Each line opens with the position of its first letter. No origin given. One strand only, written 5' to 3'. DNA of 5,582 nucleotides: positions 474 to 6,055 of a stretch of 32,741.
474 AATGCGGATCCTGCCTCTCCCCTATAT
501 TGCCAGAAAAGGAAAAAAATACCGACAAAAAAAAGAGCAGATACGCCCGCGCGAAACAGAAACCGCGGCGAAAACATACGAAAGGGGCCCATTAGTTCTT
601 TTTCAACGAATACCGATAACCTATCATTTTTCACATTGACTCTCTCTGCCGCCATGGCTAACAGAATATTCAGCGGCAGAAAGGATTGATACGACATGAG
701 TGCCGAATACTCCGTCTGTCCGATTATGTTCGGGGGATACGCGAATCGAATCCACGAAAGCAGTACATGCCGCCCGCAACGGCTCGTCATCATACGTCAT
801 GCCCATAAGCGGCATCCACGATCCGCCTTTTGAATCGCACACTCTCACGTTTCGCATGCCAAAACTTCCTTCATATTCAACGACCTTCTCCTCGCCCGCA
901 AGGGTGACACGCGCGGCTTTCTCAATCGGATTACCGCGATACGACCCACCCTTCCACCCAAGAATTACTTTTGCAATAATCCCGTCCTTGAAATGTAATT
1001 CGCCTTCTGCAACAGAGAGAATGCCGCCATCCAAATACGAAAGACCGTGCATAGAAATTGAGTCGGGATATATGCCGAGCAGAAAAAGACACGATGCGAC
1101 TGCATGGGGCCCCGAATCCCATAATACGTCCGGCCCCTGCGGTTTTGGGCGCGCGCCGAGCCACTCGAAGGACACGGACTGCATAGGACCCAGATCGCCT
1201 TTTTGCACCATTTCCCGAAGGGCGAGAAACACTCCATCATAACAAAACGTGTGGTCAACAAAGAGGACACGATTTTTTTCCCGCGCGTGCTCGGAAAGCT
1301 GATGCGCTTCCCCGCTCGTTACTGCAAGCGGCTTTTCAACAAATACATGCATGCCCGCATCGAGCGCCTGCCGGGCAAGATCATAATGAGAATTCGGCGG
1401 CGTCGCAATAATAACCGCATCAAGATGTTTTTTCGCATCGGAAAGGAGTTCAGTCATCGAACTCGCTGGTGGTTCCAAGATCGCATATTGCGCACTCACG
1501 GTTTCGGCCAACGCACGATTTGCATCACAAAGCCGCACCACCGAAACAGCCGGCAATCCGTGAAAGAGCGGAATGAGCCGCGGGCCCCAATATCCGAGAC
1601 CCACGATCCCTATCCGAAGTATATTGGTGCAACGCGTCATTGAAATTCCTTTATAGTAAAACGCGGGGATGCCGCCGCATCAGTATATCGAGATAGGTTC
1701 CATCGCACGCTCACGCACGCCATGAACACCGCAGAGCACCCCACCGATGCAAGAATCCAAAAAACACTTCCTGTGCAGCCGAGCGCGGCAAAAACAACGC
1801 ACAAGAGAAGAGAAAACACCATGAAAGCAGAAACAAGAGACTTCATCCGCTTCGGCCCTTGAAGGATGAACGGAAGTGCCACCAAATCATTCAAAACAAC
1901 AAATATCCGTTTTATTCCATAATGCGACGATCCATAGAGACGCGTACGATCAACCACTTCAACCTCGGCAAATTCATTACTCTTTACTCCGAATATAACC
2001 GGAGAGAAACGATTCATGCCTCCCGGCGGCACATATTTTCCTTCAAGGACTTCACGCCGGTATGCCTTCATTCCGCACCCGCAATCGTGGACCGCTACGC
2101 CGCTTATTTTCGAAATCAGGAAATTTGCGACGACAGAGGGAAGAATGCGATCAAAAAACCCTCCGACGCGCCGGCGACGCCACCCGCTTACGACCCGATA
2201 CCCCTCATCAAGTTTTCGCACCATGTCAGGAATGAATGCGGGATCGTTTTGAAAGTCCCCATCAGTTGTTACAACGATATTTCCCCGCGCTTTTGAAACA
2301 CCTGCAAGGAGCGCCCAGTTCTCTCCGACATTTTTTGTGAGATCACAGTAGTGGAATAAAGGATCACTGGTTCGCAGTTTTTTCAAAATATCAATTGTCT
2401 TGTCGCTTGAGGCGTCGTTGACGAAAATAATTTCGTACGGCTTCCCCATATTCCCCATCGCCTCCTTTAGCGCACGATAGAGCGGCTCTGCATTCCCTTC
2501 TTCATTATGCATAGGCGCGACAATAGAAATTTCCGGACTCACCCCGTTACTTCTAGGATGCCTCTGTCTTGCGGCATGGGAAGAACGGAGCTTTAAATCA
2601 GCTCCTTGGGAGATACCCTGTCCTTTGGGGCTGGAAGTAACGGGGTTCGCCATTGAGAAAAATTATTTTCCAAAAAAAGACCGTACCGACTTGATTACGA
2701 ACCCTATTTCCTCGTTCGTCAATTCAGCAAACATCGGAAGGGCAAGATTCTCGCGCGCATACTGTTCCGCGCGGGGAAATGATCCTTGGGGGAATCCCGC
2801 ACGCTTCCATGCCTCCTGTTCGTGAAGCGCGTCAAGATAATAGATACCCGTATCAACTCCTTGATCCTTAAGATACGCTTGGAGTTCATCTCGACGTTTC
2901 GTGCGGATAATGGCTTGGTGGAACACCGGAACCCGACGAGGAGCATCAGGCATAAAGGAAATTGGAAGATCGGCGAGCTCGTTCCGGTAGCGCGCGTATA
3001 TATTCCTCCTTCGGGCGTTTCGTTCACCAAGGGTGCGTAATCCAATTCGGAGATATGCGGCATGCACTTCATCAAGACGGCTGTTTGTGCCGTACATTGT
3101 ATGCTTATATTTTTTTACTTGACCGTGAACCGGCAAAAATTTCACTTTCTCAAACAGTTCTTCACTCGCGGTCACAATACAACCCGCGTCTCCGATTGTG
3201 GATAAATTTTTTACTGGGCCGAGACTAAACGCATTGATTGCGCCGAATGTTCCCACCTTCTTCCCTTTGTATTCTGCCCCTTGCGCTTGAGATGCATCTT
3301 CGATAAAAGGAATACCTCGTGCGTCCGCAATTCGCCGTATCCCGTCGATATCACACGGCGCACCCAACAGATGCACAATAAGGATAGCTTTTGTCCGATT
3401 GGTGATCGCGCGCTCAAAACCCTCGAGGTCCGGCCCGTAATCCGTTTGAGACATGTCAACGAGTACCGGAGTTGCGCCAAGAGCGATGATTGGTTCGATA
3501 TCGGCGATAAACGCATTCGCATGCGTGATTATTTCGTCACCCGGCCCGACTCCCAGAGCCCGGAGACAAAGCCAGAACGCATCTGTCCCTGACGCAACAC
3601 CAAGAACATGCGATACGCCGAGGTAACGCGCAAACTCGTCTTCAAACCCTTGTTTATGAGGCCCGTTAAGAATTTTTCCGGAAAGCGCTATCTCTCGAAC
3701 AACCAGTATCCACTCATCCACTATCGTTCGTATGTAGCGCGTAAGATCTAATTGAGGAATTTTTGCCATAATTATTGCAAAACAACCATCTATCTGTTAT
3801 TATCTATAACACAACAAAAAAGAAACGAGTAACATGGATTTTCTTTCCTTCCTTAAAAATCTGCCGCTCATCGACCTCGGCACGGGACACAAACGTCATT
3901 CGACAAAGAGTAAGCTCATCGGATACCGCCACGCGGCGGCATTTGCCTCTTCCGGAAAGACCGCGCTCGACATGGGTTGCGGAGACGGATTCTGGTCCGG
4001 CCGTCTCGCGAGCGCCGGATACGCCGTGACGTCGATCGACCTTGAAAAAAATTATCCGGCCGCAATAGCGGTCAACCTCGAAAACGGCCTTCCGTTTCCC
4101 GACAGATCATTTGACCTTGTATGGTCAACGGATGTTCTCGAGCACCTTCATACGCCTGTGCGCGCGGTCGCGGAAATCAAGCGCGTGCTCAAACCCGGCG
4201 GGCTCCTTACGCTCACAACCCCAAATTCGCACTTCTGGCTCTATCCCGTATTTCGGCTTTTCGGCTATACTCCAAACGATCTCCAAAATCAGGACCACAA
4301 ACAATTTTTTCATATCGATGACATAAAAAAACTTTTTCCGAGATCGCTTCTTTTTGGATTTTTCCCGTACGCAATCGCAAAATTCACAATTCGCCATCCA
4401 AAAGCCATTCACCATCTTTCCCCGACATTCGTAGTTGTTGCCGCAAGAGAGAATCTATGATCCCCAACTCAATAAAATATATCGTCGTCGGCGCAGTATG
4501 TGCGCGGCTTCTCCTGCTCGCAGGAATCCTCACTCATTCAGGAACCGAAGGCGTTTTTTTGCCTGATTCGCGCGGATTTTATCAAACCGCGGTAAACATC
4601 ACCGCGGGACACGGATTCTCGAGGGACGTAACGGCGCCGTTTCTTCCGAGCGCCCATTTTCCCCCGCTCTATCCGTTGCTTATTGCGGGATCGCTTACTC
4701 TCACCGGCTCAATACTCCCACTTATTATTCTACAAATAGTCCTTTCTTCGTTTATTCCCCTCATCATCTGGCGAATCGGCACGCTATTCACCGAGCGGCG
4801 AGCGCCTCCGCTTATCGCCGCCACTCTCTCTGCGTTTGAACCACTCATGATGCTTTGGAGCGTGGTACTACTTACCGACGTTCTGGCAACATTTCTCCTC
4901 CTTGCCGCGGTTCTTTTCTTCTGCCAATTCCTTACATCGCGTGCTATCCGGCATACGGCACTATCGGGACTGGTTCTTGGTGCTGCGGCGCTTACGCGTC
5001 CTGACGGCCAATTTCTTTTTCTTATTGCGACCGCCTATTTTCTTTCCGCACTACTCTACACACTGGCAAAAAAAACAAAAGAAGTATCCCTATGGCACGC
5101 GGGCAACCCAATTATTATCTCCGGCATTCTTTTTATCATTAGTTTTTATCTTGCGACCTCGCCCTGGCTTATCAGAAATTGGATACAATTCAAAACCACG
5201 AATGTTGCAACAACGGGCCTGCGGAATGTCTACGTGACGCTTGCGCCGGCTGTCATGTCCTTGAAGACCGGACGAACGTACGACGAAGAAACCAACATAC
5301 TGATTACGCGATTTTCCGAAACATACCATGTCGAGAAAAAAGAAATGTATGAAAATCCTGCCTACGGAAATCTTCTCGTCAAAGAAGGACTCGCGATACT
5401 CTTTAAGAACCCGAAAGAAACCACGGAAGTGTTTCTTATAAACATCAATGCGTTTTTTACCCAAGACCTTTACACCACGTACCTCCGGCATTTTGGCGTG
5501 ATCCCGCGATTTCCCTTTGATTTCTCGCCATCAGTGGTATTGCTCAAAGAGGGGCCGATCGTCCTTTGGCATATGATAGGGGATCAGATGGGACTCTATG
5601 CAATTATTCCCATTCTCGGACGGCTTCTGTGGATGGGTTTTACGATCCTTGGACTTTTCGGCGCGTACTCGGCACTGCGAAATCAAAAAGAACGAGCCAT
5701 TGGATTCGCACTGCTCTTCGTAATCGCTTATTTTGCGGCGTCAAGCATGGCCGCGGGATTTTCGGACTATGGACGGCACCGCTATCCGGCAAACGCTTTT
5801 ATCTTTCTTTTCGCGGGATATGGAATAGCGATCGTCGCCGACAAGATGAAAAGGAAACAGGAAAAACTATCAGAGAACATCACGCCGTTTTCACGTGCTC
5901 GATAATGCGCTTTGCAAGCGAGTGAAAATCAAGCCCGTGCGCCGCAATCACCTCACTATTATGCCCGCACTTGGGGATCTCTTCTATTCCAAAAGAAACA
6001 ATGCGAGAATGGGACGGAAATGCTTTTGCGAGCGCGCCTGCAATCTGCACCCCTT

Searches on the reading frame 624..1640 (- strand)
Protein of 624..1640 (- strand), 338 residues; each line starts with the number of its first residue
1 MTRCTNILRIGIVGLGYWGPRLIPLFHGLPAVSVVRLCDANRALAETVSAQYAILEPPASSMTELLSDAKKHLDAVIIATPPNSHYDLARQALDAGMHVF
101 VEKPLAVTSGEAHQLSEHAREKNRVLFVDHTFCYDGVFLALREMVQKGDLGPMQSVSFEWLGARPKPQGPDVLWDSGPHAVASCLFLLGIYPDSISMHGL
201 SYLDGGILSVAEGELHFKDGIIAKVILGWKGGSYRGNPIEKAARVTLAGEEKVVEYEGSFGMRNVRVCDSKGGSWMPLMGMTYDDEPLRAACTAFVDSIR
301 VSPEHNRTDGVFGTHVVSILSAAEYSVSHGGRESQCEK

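Call 38: search_protein_families(library=pfam, proteins=[window:624-1640:-], max_evalue=0.001)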
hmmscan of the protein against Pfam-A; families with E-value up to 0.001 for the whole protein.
window:624-1640:- (338 aa): 3 families
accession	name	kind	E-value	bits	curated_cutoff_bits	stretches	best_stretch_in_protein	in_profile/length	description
PF01408.29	GFO_IDH_MocA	-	4.5e-27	95.6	24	1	8-130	1-120/120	Oxidoreductase family, NAD-binding Rossmann fold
PF22725.1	GFO_IDH_MocA_C3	-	2.4e-07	31.3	27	1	138-242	1-111/124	GFO/IDH/MocA C-terminal domain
PF01118.30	Semialdhyde_dh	-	3.6e-05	24.6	26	1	9-100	1-94/121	Semialdehyde dehydrogenase, NAD binding domain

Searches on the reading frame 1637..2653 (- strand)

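Call 38: search_protein_families(library=pfam, proteins=[window:1637-2653:-], max_evalue=0.001)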
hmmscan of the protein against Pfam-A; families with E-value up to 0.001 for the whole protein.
window:1637-2653:- (338 aa): 1 family
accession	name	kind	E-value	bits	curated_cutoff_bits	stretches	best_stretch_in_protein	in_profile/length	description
PF00535.33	Glycos_transf_2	-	4e-31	108.6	23.3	1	43-204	1-165/168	Glycosyl transferase family 2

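Call 82: search_protein_families(library=ncbifam, proteins=[window:1637-2653:-], max_evalue=0.01)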
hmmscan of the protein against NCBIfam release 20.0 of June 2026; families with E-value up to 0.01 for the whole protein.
window:1637-2653:- (338 aa): 17 families
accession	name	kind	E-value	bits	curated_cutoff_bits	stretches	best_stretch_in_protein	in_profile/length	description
NF007986.1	PRK10714.1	equivalog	2.6e-38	131.8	529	1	41-335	7-309/316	undecaprenyl-phosphate 4-deoxy-4-formamido-L-arabinose transferase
NF047588.1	GlcsyltransPgfSStrep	equivalog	5.7e-30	104.6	500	1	42-250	3-210/308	glycosyltransferase PgfS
TIGR03937.1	PgaC_IcaA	equivalog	5.2e-15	55.3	422.3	1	31-154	36-156/407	poly-beta-1,6-N-acetyl-D-glucosamine synthase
NF041391.1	DPhHxTase_Halo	equivalog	4.6e-11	42.1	375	1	76-204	27-151/213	dolichyl-phosphate hexose transferase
NF041875.1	EPS_EpsD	equivalog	1.6e-08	34.4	370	1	43-155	2-111/325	exopolysaccharide biosynthesis glycosyltransferase EpsD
NF047683.1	TeichurnBiosyTuaG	equivalog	1.9e-07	31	400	1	39-134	5-97/252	teichuronic acid biosynthesis protein TuaG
NF045692.1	OglycostaseCruG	equivalog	2.1e-07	30.2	600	1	40-156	41-161/386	2'-O-glycosyltransferase CruG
NF007482.0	PRK10073.1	equivalog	2.1e-07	30.2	423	1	39-140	5-102/334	glycosyltransferase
TIGR04242.1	nodulat_NodC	equivalog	3.7e-07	29.4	550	1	25-148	33-156/395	chitooligosaccharide synthase NodC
TIGR03965.1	mycofact_glyco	equivalog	1.9e-06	27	280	1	32-150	66-181/467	mycofactocin biosynthesis glycosyltransferase MftF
TIGR04283.1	glyco_like_mftF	equivalog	5.4e-06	26.1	182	1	42-133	1-82/221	TIGR04283 family arsenosugar biosynthesis glycosyltransferase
TIGR03472.1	HpnI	equivalog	6.9e-06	25.1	310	1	26-216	27-221/373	bacteriohopanetetrol glucosamine biosynthesis glycosyltransferase HpnI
NF050050.1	ProtGlycPglI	equivalog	7.6e-06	25.5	500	1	40-155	2-115/306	GalNAc(5)-diNAcBac-PP-undecaprenol beta-1,3-glucosyltransferase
TIGR03111.1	glyc2_xrt_Gpos1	hypoth_equivalog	7.7e-06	25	363.95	1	32-150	41-158/439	TIGR03111 family XrtG-associated glycosyltransferase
NF010496.0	PRK13915.1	equivalog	1.7e-05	24.1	262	1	40-148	31-142/307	glucosyl-3-phosphoglycerate synthase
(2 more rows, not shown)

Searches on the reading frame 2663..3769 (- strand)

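Call 38: search_protein_families(library=pfam, proteins=[window:2663-3769:-], max_evalue=0.001)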
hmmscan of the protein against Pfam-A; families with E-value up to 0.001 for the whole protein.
window:2663-3769:- (368 aa): 2 families
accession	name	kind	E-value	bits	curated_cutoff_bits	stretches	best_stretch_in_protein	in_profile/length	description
PF01041.23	DegT_DnrJ_EryC1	-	4.3e-104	349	19.8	1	18-363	5-360/360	DegT/DnrJ/EryC1/StrS aminotransferase family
PF00266.25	Aminotran_5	-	0.00056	19.4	21.5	1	49-164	55-181/371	Aminotransferase class-V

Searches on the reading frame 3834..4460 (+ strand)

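Call 38: search_protein_families(library=pfam, proteins=[window:3834-4460:+], max_evalue=0.001)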
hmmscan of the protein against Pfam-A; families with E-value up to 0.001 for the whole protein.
window:3834-4460:+ (208 aa): 10 families
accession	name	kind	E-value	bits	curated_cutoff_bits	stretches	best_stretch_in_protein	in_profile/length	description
PF08241.18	Methyltransf_11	-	4.3e-20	72.6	21.2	1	45-126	1-94/95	Methyltransferase domain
PF13489.12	Methyltransf_23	-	2.6e-18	66.7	27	1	33-168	14-154/164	Methyltransferase domain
PF13649.12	Methyltransf_25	-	5.3e-15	56.3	27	1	45-123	2-97/97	Methyltransferase domain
PF13847.12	Methyltransf_31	-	3.3e-12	46.8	27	1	81-135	62-117/145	Methyltransferase domain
PF08242.18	Methyltransf_12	-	5.3e-11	43.6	30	1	45-125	1-98/98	Methyltransferase domain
PF03141.22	Methyltransf_29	-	7.6e-08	31.8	23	1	37-132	114-222/506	Putative S-adenosyl-L-methionine-dependent methyltransferase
PF08003.17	Methyltransf_9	-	1.6e-05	24.5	23.8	0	41-129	116-219/315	Protein of unknown function (DUF1698)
PF05148.21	Methyltransf_8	-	2.2e-05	24.9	27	1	44-134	76-163/219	Hypothetical methyltransferase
PF03848.20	TehB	-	4.7e-05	23.3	20.4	0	34-73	25-63/193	Tellurite resistance protein TehB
PF08447.18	PAS_3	-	0.00086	20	25.6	0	136-168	5-39/89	PAS fold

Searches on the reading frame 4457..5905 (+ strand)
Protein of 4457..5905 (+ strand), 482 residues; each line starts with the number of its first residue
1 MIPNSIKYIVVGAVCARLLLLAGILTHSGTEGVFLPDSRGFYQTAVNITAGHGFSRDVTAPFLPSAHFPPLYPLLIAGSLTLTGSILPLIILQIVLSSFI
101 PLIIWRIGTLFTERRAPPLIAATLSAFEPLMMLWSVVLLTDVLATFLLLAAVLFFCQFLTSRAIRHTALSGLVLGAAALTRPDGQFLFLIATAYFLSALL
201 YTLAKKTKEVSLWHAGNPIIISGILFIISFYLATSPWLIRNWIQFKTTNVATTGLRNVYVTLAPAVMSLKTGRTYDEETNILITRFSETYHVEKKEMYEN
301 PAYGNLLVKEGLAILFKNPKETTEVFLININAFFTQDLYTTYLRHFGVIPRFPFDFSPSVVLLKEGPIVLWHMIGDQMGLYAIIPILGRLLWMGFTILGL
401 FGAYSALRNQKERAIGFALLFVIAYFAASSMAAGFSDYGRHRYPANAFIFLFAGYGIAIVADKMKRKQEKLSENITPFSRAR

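Call 38: search_protein_families(library=pfam, proteins=[window:4457-5905:+], max_evalue=0.001)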
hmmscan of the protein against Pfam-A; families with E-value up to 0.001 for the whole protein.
window:4457-5905:+ (482 aa): 1 family
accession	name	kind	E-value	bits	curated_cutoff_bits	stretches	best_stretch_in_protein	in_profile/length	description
PF13231.12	PMT_2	-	3.9e-09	37.3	26.1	1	69-198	3-132/160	Dolichyl-phosphate-mannose-protein mannosyltransferase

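Call 82: search_protein_families(library=ncbifam, proteins=[window:4457-5905:+], max_evalue=0.01)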
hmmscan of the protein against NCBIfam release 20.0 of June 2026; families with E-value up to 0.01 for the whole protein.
window:4457-5905:+ (482 aa): 2 families
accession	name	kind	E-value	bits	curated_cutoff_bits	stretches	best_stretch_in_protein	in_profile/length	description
NF047440.1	LA3751_2_3_fam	subfamily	2.4e-05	23.3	200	1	67-245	80-244/460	LA_3751/LA_3752 family putative glycosyltransferase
TIGR03663.1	TIGR03663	subfamily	0.00025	20.2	126.25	1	91-228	75-217/435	flippase activity-associated protein Agl23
